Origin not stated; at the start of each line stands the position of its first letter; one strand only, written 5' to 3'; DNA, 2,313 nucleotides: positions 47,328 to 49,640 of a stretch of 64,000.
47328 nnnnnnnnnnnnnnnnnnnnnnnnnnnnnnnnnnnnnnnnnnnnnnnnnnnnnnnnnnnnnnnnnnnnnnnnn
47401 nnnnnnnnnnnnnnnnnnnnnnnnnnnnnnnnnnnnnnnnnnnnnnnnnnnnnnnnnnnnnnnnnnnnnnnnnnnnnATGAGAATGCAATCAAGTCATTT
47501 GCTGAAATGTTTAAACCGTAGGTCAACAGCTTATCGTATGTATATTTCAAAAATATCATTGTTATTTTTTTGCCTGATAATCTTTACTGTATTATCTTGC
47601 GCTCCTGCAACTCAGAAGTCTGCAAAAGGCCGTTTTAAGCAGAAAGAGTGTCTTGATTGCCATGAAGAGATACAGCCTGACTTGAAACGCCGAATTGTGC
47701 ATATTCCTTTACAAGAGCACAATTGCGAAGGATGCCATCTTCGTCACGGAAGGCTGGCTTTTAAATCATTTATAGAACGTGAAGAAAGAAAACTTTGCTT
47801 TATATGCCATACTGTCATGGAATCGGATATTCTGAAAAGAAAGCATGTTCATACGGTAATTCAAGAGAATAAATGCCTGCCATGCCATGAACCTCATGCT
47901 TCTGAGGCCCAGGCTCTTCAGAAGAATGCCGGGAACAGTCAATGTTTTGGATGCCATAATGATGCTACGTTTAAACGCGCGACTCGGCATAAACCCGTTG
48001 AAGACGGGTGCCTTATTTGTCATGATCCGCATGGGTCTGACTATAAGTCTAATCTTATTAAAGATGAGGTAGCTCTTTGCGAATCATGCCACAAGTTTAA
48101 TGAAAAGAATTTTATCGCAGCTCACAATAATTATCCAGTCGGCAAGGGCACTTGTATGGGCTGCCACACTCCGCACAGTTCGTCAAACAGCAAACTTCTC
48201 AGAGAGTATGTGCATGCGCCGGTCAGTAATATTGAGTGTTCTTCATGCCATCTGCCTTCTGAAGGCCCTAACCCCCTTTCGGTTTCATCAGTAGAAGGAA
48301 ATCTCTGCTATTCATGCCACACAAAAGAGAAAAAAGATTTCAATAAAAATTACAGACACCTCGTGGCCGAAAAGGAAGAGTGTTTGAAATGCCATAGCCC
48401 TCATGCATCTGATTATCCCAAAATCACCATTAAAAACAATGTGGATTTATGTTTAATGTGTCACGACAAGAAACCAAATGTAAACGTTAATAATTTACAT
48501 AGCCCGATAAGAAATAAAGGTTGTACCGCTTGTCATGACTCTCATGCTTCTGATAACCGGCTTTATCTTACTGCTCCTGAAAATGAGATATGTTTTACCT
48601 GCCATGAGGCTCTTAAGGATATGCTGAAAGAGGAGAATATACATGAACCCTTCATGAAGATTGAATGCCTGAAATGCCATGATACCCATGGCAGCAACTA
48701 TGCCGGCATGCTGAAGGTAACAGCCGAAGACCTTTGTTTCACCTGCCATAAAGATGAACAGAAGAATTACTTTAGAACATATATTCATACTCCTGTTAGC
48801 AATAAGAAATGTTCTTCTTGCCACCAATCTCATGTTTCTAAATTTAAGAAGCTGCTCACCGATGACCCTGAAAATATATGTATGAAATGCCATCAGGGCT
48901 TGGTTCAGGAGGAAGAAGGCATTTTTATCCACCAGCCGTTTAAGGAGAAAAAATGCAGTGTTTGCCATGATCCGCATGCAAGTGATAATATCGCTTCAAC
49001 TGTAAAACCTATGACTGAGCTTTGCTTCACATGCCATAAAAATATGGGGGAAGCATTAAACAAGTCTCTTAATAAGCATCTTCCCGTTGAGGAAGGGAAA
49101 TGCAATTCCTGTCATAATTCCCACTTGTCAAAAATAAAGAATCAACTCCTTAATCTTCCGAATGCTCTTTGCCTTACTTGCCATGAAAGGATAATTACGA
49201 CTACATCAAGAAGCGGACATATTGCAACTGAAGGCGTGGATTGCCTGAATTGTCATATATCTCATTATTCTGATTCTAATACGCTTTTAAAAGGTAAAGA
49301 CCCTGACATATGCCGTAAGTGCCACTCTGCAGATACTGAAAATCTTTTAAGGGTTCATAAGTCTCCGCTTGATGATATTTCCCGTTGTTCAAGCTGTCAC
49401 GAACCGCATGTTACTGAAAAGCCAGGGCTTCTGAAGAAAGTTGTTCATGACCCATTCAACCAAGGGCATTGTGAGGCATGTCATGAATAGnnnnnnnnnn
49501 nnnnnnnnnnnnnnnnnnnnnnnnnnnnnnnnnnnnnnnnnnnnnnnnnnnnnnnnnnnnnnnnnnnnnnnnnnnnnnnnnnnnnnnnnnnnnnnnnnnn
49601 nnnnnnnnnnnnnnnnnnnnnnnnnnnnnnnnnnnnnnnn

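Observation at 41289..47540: Putative porin-cytochrome conduit assembly: 746-aa beta-barrel, lipoprotein family triplet, SurA-like chaperone, then a 26-heme lipoprotein cytochrome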

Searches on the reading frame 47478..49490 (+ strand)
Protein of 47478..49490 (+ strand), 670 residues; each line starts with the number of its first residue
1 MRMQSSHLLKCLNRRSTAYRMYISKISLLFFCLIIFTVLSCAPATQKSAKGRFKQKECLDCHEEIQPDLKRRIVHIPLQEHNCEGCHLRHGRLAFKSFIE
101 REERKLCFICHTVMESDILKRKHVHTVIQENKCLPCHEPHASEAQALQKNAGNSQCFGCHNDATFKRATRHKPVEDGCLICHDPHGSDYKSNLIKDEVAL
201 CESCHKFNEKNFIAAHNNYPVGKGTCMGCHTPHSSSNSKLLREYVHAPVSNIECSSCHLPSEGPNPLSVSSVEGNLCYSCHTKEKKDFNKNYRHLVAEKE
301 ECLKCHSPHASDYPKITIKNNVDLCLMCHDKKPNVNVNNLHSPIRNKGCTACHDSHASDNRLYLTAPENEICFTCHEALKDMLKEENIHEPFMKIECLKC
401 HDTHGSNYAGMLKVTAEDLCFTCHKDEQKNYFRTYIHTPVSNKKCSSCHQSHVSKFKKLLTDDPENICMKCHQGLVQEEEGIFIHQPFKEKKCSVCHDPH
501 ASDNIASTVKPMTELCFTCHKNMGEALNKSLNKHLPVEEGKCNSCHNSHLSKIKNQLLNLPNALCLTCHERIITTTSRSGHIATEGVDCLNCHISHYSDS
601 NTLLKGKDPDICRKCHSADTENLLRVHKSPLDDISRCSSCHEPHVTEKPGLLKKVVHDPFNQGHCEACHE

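Call 4: search_protein_families(library=pfam, proteins=[window:47478-49490:+], max_evalue=0.1)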
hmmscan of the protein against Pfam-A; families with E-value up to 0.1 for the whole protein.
window:47478-49490:+ (670 aa): 9 families
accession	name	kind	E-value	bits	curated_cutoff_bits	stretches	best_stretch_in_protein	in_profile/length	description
PF09699.15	Paired_CXXCH_1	-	1.4e-127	415.6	20.6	13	389-428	1-40/41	Doubled CXXCH motif (Paired_CXXCH_1)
PF14522.11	Cytochrome_C7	-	1.2e-27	96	24.8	5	246-307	8-67/67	Cytochrome c7 and related cytochrome c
PF14537.11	Cytochrom_c3_2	-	2.3e-24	86.1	25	6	490-570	6-79/79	Cytochrome c3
PF02085.21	Cytochrom_CIII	-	3.4e-16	59.9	22.9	3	389-472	25-101/101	Class III cytochrome C family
PF22113.1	Mtrc-MtrF_II-IV_dom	-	8.3e-14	51.9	30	2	126-260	2-165/176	Outer membrane cytochrome MtrC/MtrF-like, domains II/IV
PF22678.1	Cytochrom_c_NrfB-like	-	2.1e-09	38.2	27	1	367-407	31-71/89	Cytochrome c-type protein NrfB-like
PF13435.11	Cytochrome_C554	-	0.00099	20.4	20.8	0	420-497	2-83/84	Cytochrome c554 and c-prime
PF23451.1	Zn_ribbon_PaaD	-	0.033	14.3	27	1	605-643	10-48/53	PaaD zinc beta ribbon domain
PF15643.12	Tox-PL-2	-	0.059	14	25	0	369-405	15-51/103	Papain fold toxin 2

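Call 5: search_protein_families(library=ncbifam, proteins=[window:47478-49490:+], max_evalue=0.1)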
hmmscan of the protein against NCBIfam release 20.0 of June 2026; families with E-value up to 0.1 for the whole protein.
window:47478-49490:+ (670 aa): 10 families
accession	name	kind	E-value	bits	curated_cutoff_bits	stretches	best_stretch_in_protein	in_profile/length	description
TIGR01905.1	paired_CXXCH_1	subfamily_domain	1e-122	399.8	25.2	13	389-427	1-39/41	doubled CXXCH domain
TIGR03508.1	decahem_SO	subfamily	2.6e-84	282.7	192.2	6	316-479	64-226/258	DmsE family decaheme c-type cytochrome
NF041028.1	decahem_GSU2203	exception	2.1e-65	221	325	6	368-502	100-234/317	GSU2203 family decaheme c-type cytochrome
TIGR03507.1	decahem_SO1788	subfamily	1.7e-14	53.2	209.3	5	249-404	159-305/672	OmcA/MtrC family decaheme c-type cytochrome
TIGR03153.1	cytochr_NrfH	equivalog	2.1e-14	53.8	134.2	3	35-163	11-136/138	cytochrome c nitrite reductase small subunit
NF045713.1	CxxCH_16_HmcA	equivalog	2.9e-13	49.3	400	3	77-167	171-259/541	sulfate respiration complex hexadecaheme cytochrome HmcA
NF045722.1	c3_cytochr_TmcA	equivalog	4.4e-09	36.3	114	3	319-378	54-112/125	acidic tetraheme cytochrome c3 TmcA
NF047727.1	4hemeCytCCctA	equivalog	5.6e-09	36.1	180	1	339-428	32-108/109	tetraheme c-type cytochrome CctA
TIGR03146.1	cyt_nit_nrfB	equivalog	4.3e-08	33.5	166.6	2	368-407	83-122/145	cytochrome c nitrite reductase pentaheme subunit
NF008659.0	PRK11659.1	equivalog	9.1e-06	25.5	184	2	188-334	36-172/188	cytochrome c nitrite reductase pentaheme subunit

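Call 31: find_related_loci(query=A2, collection=genome_contigs, flank=10000)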
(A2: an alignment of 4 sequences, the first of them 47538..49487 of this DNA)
Query A2 (650 aa) in genome_contigs; peptide patterns used: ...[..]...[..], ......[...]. (x = any residue, [..] = any of these).
122 stretches matched a pattern; 38 encode a relative of the query (tblastn E <= 1e-3); 38 distinct loci.
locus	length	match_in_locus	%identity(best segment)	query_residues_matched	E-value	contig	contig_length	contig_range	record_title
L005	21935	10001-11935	56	3-650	0e+0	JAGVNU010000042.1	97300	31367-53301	MAG: Thermodesulfovibrionia bacterium isolate DeMMO3_26 c_000000015861, whole genome shotgun sequence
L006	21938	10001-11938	56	2-650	0e+0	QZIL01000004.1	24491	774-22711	MAG: Nitrospiraceae bacterium isolate SURF_66 Ga0104751_1003049, whole genome shotgun sequence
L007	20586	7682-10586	56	19-650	0e+0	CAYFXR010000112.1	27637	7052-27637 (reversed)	MAG TPA_asm: uncultured Nitrospiraceae bacterium isolate ERP108616_co1_67 genome assembly, contig: k119_2005194, whole g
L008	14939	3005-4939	55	6-650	0e+0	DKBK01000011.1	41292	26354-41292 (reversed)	MAG TPA_asm: Nitrospiraceae bacterium UBA6902 UBA6902_contig_505, whole genome shotgun sequence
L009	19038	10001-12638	55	14-650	0e+0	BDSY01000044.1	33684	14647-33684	Bacterium BMS3Abin06 DNA, contig: NODE_40, whole genome shotgun sequence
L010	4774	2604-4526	54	9-650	0e+0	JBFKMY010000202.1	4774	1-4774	MAG: Thermodesulfovibrionia bacterium isolate Mix_sand22.2022.08.D.6 k141_2262092_length_4774_cov_9.0000, whole genome s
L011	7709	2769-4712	54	2-650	0e+0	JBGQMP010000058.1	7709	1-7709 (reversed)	MAG: Thermodesulfovibrionia bacterium isolate OBJ2_061818_150_15 k141_7008_length_7709_cov_8.0000, whole genome shotgun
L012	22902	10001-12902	54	2-650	0e+0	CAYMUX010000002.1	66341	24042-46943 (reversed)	MAG TPA_asm: uncultured Nitrospiraceae bacterium isolate SRP302447_co3_820 genome assembly, contig: NODE_1158_length_663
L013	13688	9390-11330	52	4-650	0e+0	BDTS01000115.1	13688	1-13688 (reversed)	Bacterium BMS3Bbin09 DNA, contig: NODE_52, whole genome shotgun sequence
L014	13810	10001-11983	53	4-650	0e+0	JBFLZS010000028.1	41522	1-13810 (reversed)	MAG: Nitrospirota bacterium isolate MAG117 MAG117_28, whole genome shotgun sequence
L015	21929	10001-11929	53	5-650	0e+0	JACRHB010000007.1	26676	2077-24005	MAG: Nitrospirae bacterium isolate NC_groundwater_1766_Pr3_B-0.1um_47_18 SR-2_scaffold_141_112809, whole genome shotgun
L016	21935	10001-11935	54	6-650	0e+0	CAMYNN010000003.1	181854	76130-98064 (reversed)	MAG: Thermodesulfovibrionia bacterium isolate FO_M_Nitrospinota_07.1 genome assembly, contig: scaffold_132, whole genome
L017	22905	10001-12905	53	3-650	0e+0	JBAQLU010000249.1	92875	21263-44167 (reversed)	MAG: Thermodesulfovibrionales bacterium isolate MFD12052_ilm_asm_bin4 k127_63633, whole genome shotgun sequence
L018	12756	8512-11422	53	6-650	0e+0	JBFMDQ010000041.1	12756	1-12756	MAG: Nitrospirota bacterium isolate MAG223 MAG223_41, whole genome shotgun sequence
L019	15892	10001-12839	54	20-650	0e+0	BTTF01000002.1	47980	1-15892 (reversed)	MAG: Bacterium Idc_ex_meta_mg7 DNA, NODE_18_47980_cov_39.809427, whole genome shotgun sequence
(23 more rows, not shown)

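Call 89: search_solved_structures(query=window:47538-49487:+, max_evalue=0.00001)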
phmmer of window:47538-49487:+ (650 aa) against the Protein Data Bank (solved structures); distinct sequences matched with E-value up to 0.00001: 1.
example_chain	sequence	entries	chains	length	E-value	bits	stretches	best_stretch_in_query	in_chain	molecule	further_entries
6r2q_A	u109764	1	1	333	1.4e-14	56.7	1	82-212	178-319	Cystathionine beta-synthase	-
